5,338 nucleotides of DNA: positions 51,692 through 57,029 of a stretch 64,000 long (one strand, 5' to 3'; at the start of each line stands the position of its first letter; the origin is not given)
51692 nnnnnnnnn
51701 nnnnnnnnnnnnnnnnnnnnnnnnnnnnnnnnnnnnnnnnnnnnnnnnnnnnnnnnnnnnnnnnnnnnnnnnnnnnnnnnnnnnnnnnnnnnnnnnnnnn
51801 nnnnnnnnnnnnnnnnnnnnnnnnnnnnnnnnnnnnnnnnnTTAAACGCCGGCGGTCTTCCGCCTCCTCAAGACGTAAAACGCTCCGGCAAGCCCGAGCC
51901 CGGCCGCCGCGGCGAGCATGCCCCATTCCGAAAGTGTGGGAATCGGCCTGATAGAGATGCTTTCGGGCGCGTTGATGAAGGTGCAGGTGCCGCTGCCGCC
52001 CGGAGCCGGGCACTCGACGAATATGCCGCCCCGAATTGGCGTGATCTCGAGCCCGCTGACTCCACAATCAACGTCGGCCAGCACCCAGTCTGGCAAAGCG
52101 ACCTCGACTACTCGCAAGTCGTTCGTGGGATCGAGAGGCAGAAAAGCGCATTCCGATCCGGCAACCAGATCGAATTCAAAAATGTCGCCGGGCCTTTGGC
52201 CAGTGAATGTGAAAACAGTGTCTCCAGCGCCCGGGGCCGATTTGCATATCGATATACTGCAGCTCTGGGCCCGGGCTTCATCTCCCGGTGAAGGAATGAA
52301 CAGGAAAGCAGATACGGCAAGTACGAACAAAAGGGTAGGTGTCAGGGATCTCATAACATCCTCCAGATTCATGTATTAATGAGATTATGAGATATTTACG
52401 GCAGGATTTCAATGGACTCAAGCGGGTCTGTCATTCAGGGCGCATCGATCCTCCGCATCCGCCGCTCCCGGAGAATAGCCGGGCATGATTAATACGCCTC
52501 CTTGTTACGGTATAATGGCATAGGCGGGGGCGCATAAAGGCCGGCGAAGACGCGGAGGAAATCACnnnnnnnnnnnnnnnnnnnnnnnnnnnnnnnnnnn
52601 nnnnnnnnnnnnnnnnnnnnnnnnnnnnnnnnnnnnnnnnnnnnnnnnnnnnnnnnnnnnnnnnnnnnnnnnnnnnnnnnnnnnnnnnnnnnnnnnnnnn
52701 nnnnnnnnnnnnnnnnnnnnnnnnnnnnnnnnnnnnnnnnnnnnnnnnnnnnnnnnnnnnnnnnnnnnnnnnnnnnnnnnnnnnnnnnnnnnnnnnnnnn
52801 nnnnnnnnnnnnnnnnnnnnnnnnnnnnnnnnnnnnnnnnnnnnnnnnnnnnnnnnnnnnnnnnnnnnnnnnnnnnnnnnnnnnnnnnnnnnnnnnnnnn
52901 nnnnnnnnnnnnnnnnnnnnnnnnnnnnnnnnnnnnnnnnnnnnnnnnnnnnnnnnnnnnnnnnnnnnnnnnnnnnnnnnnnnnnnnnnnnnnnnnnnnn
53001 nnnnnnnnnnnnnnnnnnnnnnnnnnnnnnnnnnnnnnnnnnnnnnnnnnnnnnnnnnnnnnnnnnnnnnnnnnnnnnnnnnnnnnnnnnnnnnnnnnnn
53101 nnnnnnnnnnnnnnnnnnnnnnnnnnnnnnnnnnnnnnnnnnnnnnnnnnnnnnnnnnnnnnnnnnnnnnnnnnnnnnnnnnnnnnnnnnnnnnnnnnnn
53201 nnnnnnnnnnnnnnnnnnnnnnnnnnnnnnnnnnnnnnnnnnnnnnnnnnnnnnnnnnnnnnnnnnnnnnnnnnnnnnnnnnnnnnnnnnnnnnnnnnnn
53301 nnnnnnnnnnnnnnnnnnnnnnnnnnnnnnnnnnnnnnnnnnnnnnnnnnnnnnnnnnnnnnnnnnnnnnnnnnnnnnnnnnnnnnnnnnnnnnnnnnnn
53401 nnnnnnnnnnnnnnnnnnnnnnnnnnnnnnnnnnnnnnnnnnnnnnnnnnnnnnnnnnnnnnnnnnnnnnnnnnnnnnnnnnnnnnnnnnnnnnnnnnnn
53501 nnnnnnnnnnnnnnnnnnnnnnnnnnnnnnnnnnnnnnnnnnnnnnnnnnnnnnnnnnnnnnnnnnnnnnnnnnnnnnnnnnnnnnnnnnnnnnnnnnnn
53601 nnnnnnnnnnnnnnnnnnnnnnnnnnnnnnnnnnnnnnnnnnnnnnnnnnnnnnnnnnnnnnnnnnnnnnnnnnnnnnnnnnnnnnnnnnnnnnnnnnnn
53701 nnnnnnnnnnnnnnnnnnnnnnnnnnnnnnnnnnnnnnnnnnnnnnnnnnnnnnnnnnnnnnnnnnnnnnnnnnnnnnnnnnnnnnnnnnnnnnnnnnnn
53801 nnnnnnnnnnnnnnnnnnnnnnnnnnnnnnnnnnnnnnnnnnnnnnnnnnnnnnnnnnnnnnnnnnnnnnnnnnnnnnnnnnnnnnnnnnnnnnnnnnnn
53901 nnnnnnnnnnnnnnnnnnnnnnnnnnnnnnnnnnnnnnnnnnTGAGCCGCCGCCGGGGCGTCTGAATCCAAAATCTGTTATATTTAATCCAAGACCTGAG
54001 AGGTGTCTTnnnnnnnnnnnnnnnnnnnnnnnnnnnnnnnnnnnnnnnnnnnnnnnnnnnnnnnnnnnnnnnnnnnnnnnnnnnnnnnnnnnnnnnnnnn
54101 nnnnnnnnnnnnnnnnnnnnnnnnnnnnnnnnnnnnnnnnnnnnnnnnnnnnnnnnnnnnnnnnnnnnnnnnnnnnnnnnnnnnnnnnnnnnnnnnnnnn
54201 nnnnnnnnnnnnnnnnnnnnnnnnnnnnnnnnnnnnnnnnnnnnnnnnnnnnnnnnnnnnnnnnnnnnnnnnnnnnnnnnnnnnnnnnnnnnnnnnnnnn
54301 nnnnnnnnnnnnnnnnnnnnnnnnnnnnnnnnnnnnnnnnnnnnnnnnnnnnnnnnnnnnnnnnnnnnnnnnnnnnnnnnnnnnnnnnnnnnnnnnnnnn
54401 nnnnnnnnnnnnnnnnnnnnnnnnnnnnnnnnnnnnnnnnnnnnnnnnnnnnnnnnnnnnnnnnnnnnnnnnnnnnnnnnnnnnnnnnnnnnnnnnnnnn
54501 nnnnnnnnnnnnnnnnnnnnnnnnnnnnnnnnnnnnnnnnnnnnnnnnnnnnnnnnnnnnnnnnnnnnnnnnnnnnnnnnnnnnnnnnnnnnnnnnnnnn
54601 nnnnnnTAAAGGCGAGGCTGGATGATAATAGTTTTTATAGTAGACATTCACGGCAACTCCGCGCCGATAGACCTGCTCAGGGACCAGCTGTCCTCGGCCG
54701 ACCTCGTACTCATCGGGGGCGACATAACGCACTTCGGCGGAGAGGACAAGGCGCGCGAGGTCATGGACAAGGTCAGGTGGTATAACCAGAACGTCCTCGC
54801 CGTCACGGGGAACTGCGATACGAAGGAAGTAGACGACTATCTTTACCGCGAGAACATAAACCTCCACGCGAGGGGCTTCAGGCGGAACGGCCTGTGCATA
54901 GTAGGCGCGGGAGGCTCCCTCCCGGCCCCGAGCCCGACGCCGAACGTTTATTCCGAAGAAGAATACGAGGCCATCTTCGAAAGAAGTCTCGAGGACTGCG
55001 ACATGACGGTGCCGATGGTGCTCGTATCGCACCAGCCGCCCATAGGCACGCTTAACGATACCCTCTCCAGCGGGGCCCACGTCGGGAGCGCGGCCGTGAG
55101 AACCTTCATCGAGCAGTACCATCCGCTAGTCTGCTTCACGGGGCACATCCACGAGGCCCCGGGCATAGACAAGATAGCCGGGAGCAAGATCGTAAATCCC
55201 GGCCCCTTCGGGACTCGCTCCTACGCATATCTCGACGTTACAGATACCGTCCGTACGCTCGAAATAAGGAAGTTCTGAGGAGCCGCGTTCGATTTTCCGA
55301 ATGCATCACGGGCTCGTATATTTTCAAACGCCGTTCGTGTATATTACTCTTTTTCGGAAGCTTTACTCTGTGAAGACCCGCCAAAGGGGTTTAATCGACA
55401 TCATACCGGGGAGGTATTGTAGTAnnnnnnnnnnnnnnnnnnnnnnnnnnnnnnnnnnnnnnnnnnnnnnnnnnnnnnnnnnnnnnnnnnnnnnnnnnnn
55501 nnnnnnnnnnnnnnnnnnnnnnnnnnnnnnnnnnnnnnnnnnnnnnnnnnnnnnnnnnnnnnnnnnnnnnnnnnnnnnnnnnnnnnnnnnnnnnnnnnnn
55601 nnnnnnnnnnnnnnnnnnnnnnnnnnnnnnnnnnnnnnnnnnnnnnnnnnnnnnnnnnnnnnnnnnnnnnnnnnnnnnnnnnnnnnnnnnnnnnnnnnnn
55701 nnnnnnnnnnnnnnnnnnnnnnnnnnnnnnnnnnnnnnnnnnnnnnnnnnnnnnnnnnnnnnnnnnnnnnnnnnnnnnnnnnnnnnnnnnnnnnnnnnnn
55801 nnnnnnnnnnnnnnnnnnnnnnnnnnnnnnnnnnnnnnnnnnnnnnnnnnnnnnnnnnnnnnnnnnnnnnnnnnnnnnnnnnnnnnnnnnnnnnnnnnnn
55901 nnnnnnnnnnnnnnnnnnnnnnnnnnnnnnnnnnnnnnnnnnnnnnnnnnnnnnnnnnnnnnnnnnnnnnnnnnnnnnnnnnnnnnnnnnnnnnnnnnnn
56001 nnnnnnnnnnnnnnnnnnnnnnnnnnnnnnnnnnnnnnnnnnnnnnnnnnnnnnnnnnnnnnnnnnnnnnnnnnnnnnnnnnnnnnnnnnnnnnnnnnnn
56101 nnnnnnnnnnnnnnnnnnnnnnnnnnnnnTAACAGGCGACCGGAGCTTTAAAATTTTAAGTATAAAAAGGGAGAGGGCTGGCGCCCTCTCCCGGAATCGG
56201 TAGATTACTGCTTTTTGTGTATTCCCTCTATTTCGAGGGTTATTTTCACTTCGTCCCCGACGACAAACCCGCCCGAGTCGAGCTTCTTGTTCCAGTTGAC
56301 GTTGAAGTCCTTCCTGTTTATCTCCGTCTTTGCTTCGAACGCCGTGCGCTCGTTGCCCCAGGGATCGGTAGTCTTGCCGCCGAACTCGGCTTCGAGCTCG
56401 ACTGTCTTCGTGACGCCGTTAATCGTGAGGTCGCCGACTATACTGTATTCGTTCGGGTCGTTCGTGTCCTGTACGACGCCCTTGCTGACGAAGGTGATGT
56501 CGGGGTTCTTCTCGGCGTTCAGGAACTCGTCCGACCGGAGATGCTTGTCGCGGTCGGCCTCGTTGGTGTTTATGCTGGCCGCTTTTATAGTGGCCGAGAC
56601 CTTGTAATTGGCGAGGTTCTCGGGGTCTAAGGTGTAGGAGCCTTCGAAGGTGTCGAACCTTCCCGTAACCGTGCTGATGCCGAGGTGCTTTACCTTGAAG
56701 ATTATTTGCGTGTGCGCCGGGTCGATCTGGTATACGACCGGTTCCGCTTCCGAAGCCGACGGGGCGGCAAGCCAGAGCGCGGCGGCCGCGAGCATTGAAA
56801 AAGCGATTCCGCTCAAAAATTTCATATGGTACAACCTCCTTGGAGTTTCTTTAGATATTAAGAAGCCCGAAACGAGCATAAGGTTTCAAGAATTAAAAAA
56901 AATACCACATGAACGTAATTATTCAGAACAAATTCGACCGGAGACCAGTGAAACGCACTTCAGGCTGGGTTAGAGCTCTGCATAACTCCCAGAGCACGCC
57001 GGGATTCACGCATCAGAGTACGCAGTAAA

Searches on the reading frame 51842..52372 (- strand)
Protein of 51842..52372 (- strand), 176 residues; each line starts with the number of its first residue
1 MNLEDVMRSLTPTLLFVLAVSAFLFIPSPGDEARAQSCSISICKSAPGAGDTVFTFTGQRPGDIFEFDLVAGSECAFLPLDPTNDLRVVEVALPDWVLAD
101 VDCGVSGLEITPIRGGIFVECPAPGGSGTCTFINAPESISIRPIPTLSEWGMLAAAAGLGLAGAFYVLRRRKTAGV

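Call 4: search_protein_families(library=ncbifam, proteins=[window:51842-52372:-], max_evalue=1)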
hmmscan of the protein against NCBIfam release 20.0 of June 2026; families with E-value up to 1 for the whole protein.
window:51842-52372:- (176 aa): 5 families
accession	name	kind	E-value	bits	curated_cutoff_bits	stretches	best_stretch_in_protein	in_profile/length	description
TIGR04174.1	IPTL_CTERM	subfamily_domain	4.2e-07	30.1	20.5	1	144-171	1-27/27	IPTL-CTERM sorting domain-containing protein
NF033207.2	midcut_by_XrtH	subfamily_domain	0.00043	20.4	45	1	136-173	31-65/175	midcut-by-XrtH protein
NF058582.1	Microco_LAVTG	domain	0.0099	16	27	1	150-172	11-33/34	LAVTG motif-containing sortase-dependent surface protein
TIGR01167.1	LPXTG_anchor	domain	0.14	12.9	15.9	1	152-172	14-32/34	LPXTG cell wall anchor domain-containing protein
TIGR02595.1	PEP_CTERM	domain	0.24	12.3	16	1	156-172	7-23/24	PEP-CTERM sorting domain-containing protein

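Call 5: search_protein_families(library=pfam, proteins=[window:51842-52372:-], max_evalue=1)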
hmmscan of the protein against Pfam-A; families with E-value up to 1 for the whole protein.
window:51842-52372:- (176 aa): 2 families
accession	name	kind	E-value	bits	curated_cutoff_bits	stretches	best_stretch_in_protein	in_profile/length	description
PF18203.6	IPTL-CTERM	-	0.0012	19.1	20.8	1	142-171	1-28/28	IPTL-CTERM motif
PF24514.1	SpaA_4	-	0.044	15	27.3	1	53-135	13-106/107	Prealbumin-like fold domain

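Call 71: find_encoding_contigs(protein=window:51842-52354:-, flank=3000, max_places=10)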
Protein window:51842-52354:- (170 aa): 9 contigs read that carry it; 5 places shown.
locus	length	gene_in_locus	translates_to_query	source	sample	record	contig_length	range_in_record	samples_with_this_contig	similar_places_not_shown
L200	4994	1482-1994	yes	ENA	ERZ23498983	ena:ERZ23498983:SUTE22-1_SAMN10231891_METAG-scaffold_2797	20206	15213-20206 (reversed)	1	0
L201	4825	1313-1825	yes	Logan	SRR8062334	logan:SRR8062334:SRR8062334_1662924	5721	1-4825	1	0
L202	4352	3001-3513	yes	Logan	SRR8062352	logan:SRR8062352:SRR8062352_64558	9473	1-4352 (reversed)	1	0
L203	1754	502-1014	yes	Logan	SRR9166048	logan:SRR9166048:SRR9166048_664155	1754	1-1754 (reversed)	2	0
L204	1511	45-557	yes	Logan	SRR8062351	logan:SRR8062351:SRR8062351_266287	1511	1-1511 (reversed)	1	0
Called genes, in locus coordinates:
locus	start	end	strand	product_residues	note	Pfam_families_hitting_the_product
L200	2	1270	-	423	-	?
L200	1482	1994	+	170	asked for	-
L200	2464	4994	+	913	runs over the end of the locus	PF03477:ATP-cone, PF00317:Ribonuc_red_lgN, PF02867:Ribonuc_red_lgC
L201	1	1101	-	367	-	?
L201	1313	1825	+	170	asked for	-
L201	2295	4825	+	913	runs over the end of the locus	PF03477:ATP-cone, PF00317:Ribonuc_red_lgN, PF02867:Ribonuc_red_lgC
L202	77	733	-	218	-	PF00149:Metallophos, PF12850:Metallophos_2, PF14582:Metallophos_3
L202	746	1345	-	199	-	PF02457:DAC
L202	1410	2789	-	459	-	PF07992:Pyr_redox_2, PF13450:NAD_binding_8 (faint), PF13738:Pyr_redox_3, PF00070:Pyr_redox, PF02852:Pyr_redox_dim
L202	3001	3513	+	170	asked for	-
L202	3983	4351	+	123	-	?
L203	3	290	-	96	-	?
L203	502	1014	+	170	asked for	-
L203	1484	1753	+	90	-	?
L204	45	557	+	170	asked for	-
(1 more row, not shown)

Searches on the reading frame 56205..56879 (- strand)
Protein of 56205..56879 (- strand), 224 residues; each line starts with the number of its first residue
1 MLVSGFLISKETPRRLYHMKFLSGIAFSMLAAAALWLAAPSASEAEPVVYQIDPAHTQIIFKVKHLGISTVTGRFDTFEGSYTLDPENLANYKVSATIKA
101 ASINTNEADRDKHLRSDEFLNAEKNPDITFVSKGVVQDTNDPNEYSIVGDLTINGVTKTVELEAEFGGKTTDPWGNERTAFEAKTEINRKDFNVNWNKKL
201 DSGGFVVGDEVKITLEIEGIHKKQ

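Call 8: search_protein_families(library=ncbifam, proteins=[window:56205-56879:-], max_evalue=0.01)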
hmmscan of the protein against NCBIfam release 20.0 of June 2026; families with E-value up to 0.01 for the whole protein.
window:56205-56879:- (224 aa): 1 family
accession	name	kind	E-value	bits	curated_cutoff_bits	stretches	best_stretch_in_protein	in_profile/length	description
NF002994.0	PRK03757.1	equivalog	1.2e-53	181.7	232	1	31-222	6-191/191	YceI family protein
